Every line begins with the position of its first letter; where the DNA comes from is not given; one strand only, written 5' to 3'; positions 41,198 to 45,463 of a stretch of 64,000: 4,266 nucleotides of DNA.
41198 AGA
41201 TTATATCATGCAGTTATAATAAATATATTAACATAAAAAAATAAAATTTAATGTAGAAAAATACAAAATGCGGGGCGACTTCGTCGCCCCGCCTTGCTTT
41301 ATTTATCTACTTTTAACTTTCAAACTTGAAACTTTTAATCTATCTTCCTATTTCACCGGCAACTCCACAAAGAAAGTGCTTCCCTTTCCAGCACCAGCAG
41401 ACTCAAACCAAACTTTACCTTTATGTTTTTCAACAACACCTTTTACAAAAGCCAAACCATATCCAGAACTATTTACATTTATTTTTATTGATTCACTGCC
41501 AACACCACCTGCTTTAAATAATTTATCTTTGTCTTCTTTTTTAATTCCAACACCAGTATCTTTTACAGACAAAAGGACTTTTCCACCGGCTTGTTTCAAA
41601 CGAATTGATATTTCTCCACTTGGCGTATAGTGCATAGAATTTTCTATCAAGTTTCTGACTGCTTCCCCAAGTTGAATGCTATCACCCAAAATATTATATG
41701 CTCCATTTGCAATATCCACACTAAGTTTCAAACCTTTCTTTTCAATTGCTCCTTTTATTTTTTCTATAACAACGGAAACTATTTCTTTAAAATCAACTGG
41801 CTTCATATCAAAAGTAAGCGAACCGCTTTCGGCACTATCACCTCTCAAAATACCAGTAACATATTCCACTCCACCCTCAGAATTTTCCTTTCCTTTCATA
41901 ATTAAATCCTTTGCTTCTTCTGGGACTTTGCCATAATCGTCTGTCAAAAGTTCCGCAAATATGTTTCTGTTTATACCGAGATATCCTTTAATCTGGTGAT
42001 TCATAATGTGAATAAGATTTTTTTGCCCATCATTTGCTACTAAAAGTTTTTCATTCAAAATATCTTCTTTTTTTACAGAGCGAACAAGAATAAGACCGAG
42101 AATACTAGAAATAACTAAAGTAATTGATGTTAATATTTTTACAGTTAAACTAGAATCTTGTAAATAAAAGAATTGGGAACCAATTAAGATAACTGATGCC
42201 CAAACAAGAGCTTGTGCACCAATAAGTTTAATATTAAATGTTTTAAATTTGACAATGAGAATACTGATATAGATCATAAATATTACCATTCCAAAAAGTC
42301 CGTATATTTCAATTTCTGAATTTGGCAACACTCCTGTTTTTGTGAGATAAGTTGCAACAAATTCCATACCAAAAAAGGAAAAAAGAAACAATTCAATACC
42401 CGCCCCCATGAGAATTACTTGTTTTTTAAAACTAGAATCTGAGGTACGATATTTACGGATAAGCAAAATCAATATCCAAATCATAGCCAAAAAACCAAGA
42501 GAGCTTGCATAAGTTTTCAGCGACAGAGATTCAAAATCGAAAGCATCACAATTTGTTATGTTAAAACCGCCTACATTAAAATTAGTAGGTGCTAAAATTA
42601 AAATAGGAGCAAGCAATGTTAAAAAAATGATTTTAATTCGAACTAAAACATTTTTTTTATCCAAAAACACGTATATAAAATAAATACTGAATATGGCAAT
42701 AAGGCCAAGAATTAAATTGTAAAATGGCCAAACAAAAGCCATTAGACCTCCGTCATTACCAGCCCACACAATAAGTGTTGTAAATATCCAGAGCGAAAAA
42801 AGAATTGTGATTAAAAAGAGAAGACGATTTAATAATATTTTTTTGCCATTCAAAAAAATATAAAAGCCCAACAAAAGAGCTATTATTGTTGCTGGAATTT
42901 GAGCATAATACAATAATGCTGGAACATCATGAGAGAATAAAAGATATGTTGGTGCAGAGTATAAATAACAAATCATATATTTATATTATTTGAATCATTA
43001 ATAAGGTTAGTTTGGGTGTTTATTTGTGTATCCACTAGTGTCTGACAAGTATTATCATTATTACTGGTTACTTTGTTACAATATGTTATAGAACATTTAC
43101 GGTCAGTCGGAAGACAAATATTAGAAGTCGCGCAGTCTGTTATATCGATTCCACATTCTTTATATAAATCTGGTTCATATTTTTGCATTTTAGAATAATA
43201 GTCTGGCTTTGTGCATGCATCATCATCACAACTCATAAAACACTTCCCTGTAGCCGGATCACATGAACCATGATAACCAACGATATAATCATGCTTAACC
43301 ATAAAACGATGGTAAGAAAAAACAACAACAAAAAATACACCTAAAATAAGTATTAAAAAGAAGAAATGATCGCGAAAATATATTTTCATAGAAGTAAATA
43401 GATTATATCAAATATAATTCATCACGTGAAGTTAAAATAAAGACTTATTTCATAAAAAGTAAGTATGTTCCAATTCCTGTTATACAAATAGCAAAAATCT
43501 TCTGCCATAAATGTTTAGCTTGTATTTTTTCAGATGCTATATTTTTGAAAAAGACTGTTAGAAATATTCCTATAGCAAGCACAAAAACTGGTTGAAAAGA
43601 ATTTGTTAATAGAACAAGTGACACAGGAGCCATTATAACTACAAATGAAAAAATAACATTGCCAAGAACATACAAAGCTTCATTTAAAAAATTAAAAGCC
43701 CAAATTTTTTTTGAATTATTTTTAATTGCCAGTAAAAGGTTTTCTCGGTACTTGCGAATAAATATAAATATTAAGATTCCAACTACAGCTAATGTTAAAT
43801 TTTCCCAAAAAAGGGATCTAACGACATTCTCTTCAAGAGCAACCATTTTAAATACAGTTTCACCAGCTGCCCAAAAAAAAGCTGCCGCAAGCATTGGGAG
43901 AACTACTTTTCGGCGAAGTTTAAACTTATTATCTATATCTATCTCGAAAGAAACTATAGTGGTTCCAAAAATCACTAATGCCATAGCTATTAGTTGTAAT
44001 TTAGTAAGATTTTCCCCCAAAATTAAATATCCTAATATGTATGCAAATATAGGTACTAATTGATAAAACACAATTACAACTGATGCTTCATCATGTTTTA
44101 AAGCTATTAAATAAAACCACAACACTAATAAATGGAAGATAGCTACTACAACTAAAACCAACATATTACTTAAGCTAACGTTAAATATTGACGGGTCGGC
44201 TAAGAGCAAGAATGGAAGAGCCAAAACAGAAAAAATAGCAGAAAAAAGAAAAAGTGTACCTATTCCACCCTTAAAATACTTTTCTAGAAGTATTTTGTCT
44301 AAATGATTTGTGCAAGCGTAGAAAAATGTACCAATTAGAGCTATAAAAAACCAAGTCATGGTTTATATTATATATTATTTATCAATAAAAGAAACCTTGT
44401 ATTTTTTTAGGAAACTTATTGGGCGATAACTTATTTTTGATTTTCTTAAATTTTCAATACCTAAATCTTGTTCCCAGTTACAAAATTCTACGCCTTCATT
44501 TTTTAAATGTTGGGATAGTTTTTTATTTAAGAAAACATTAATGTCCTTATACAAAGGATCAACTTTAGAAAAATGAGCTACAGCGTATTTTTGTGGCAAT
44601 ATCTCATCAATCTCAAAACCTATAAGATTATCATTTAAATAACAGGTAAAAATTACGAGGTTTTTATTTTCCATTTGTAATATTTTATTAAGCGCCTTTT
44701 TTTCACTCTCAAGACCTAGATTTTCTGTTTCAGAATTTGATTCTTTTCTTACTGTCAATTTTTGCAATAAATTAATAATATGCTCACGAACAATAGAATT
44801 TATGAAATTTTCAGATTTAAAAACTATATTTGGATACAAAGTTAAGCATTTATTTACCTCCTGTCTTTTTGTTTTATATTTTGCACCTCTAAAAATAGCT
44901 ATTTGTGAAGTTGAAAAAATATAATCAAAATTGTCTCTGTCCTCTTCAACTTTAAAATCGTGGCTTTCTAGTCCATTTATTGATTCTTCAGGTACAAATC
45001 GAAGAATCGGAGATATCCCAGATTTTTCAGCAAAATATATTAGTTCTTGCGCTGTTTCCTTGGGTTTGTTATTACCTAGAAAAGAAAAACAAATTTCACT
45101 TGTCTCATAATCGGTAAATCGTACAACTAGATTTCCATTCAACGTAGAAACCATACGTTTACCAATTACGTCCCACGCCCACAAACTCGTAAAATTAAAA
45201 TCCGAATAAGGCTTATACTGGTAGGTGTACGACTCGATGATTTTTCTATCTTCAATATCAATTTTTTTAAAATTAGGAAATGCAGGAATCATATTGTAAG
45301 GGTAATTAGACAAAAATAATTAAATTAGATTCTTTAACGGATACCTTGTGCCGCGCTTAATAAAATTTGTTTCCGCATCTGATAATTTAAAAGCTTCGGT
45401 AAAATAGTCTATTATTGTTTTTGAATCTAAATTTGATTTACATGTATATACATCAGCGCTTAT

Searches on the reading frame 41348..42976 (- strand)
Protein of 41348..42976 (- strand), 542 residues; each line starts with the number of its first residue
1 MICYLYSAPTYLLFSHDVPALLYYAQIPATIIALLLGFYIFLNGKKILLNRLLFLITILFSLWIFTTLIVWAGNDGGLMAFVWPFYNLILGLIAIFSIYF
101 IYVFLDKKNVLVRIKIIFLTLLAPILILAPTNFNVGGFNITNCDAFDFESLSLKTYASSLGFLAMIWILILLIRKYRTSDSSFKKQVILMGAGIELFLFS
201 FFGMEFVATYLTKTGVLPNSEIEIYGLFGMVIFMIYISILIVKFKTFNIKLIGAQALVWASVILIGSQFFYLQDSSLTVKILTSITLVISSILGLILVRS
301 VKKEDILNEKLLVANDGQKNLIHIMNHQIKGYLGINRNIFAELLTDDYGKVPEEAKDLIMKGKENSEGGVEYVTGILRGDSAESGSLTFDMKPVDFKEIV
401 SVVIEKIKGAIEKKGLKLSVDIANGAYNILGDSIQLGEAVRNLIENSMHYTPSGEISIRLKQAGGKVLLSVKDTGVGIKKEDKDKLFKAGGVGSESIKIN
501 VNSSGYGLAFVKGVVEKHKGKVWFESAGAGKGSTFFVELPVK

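Call 30: search_protein_families(library=pfam, proteins=[window:41348-42976:-], max_evalue=0.00001)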
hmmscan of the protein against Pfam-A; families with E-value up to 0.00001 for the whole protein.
window:41348-42976:- (542 aa): 2 families
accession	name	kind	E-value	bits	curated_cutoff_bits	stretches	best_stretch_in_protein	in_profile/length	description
PF02518.31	HATPase_c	-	2.6e-22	79.8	26.4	1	431-541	1-109/111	Histidine kinase-, DNA gyrase B-, and HSP90-like ATPase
PF13581.12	HATPase_c_2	-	4.6e-06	27.1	27.4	1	436-518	36-112/127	Histidine kinase-like ATPase domain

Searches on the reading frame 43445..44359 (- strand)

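Call 30: search_protein_families(library=pfam, proteins=[window:43445-44359:-], max_evalue=0.00001)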
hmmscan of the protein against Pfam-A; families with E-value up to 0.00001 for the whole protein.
window:43445-44359:- (304 aa): 1 family
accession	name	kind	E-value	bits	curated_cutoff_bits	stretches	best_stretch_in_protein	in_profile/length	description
PF00892.27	EamA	-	1.1e-16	61.8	28.2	1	2-137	2-134/135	EamA-like transporter family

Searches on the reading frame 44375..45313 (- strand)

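Call 30: search_protein_families(library=pfam, proteins=[window:44375-45313:-], max_evalue=0.00001)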
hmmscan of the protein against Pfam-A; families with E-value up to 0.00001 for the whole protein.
window:44375-45313:- (312 aa): 1 family
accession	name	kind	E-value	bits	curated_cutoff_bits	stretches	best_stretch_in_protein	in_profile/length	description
PF09924.15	LPG_synthase_C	-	3.1e-18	66.3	27.5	1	38-306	10-296/298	Phosphatidylglycerol lysyltransferase, C-terminal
